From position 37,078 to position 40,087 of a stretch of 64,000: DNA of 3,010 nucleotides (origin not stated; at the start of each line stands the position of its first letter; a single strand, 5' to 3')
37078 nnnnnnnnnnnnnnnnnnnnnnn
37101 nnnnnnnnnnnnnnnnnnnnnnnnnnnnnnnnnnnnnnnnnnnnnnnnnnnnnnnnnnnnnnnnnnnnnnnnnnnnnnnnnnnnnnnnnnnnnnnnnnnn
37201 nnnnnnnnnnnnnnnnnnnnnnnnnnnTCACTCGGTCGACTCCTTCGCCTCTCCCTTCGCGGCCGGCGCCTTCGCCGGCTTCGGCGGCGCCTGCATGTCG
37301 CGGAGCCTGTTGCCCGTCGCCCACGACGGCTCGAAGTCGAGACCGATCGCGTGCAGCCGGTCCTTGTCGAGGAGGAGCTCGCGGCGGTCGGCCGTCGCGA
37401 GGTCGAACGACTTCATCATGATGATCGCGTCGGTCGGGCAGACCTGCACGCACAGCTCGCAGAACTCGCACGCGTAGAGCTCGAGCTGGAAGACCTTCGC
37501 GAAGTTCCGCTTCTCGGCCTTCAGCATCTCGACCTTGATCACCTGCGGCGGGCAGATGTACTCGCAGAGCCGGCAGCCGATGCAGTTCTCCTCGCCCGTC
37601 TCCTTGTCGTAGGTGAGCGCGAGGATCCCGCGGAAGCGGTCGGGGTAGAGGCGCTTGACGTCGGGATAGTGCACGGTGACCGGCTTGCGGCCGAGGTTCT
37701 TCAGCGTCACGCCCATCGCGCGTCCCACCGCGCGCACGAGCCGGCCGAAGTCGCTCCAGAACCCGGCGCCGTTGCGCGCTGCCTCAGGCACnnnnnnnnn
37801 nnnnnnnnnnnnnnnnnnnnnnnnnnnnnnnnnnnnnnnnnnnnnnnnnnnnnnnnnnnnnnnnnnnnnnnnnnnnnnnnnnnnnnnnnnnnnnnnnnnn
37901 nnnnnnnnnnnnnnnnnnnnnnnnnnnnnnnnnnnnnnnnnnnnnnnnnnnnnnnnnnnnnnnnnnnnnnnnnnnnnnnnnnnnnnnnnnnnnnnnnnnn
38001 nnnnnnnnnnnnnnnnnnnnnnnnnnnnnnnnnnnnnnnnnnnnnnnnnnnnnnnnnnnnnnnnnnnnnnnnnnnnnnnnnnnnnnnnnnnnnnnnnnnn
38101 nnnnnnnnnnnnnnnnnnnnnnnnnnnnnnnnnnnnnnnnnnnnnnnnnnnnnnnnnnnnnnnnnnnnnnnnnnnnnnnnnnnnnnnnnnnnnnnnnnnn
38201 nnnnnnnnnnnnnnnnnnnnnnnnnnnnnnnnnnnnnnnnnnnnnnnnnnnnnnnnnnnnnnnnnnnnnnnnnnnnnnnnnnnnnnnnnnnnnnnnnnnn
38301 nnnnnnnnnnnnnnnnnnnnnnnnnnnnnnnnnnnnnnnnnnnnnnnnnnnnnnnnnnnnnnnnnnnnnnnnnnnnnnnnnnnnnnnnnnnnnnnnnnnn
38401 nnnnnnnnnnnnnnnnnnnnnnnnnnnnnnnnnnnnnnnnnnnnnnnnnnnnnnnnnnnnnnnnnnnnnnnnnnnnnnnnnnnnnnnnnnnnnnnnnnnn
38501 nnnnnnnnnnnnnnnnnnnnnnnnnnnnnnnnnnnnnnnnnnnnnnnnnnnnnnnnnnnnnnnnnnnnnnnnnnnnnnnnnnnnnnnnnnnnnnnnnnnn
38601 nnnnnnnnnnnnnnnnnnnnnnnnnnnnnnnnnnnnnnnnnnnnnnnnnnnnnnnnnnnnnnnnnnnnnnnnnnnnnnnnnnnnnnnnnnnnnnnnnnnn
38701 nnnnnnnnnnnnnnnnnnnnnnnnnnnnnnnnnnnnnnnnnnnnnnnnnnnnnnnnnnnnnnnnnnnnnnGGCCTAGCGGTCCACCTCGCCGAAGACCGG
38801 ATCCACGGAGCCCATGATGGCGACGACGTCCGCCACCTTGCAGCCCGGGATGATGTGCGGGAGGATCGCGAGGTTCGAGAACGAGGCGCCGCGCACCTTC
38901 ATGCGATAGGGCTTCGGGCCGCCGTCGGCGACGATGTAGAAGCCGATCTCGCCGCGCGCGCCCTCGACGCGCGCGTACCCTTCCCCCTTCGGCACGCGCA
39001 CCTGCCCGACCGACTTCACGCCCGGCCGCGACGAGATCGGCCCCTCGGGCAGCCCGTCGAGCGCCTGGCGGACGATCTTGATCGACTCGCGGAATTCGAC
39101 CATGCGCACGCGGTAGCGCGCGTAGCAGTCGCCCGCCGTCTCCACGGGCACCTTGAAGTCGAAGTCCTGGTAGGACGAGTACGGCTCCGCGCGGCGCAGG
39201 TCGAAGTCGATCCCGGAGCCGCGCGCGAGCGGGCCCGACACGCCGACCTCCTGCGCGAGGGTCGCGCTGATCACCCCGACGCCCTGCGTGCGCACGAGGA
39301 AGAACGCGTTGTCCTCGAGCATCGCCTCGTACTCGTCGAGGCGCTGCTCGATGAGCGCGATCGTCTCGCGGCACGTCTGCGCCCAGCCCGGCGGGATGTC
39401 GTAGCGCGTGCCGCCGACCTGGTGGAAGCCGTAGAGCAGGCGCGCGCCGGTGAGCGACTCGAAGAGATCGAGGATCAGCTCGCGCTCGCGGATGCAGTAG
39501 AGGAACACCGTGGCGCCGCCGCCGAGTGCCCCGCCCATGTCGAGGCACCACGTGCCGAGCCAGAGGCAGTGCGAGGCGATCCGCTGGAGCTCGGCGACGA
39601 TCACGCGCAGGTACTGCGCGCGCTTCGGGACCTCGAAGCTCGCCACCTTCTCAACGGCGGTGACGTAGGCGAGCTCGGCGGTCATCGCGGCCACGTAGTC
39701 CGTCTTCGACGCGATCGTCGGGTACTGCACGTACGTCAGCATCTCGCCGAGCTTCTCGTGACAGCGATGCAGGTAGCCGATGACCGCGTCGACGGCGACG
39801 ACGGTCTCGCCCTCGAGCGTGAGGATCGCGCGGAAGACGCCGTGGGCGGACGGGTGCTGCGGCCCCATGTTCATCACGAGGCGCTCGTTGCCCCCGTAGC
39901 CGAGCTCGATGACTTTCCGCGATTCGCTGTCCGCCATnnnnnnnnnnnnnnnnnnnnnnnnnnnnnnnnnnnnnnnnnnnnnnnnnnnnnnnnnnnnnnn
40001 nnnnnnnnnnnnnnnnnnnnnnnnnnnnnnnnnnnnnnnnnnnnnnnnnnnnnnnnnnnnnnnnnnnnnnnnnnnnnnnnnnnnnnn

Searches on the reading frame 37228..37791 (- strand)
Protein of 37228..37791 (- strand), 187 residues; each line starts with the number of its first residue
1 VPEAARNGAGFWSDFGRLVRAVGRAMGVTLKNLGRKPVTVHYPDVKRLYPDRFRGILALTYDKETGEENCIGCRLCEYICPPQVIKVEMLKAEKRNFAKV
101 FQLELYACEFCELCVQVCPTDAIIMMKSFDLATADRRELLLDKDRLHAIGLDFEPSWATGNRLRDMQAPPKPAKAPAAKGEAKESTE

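Call 7: search_protein_families(library=pfam, proteins=[window:37228-37791:-], max_evalue=0.001)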
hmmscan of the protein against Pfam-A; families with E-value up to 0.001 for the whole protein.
window:37228-37791:- (187 aa): 12 families
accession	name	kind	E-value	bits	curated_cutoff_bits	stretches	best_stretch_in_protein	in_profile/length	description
PF12838.12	Fer4_7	-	1.6e-10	41.7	27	1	69-122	1-52/52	4Fe-4S dicluster domain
PF00037.32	Fer4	-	4.5e-10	39.4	21.1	2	107-123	7-23/24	4Fe-4S binding domain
PF13484.11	Fer4_16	-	2.8e-08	34.9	30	0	108-129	2-24/66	4Fe-4S double cluster binding domain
PF13187.11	Fer4_9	-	3.3e-08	33.9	27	1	69-123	1-52/52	4Fe-4S dicluster domain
PF14697.11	Fer4_21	-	6e-08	33.1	35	1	67-125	5-59/59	4Fe-4S dicluster domain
PF13534.11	Fer4_17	-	8.6e-06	26.6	22.2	0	66-83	42-59/61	4Fe-4S dicluster domain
PF12837.12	Fer4_6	-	2e-05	24.8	25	1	67-85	6-24/24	4Fe-4S binding domain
PF25160.1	LdpA_Fe-S-bd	-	2.9e-05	24.2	27.6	0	64-87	22-45/49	LdpA Fe-S cluster-binding domain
PF13237.11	Fer4_10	-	4.1e-05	23.9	25.5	0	67-119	6-53/53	4Fe-4S dicluster domain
PF12797.12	Fer4_2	-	6.1e-05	23.2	24.5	0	67-81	7-21/22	4Fe-4S binding domain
PF13183.11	Fer4_8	-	7.8e-05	23.6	27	1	68-121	3-67/68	4Fe-4S dicluster domain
PF12798.12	Fer4_3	-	0.00027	22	27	0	108-122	1-15/15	4Fe-4S binding domain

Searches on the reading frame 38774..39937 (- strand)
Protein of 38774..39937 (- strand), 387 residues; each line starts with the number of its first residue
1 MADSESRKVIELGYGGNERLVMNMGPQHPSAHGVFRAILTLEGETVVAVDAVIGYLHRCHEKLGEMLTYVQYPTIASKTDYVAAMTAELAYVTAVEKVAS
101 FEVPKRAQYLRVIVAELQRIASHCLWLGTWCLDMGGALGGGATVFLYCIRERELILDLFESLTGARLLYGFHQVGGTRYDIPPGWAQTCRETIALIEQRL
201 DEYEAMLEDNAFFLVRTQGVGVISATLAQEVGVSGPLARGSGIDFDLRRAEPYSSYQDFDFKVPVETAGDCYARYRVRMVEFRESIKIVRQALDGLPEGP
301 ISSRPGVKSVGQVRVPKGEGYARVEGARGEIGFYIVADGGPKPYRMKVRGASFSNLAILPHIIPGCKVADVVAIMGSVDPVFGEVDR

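Call 3: search_protein_families(library=pfam, proteins=[window:38774-39937:-], max_evalue=0.01)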
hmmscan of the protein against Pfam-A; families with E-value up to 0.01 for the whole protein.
window:38774-39937:- (387 aa): 2 families
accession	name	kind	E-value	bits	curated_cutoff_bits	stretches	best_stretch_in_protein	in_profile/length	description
PF00346.24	Complex1_49kDa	-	5.6e-91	304.8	24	1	140-387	3-271/271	Respiratory-chain NADH dehydrogenase, 49 Kd subunit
PF20156.4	Maf_C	-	0.00098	19.6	27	1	36-123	6-93/122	Flagellin glycosyltransferase Maf helical bundle domain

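Call 4: search_protein_families(library=ncbifam, proteins=[window:38774-39937:-], max_evalue=0.01)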
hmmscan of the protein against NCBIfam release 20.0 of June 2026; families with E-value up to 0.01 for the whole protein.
window:38774-39937:- (387 aa): 8 families
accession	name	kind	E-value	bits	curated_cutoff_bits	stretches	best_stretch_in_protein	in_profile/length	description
NF008974.0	PRK12322.1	equivalog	7.2e-131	436.5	522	1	18-387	5-366/366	NADH-quinone oxidoreductase subunit D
TIGR01962.1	NuoD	equivalog_domain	2e-130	435.1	459.35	2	19-303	2-281/386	NADH dehydrogenase (quinone) subunit D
NF004739.1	PRK06075.1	equivalog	2.4e-130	434.7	360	1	21-387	2-384/384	NADH-quinone oxidoreductase subunit D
NF005649.0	PRK07415.1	equivalog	4.6e-120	401.3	583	2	17-301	8-288/394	NAD(P)H-quinone oxidoreductase subunit H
NF009808.0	PRK13292.1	equivalog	7.1e-116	387.9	1156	2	16-300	404-683/791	NADH-quinone oxidoreductase subunit B/C/D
NF040602.1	F420_dehyd_FpoD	exception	9.6e-114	380.2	600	1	17-387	5-372/372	F420H2 dehydrogenase subunit FpoD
NF008728.0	PRK11742.1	equivalog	3.1e-100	336.3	840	2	17-302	212-492/598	NADH-quinone oxidoreductase subunit C/D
TIGR03295.1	frhA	equivalog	0.0035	16.4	392.5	1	61-125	44-108/412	coenzyme F420 hydrogenase subunit alpha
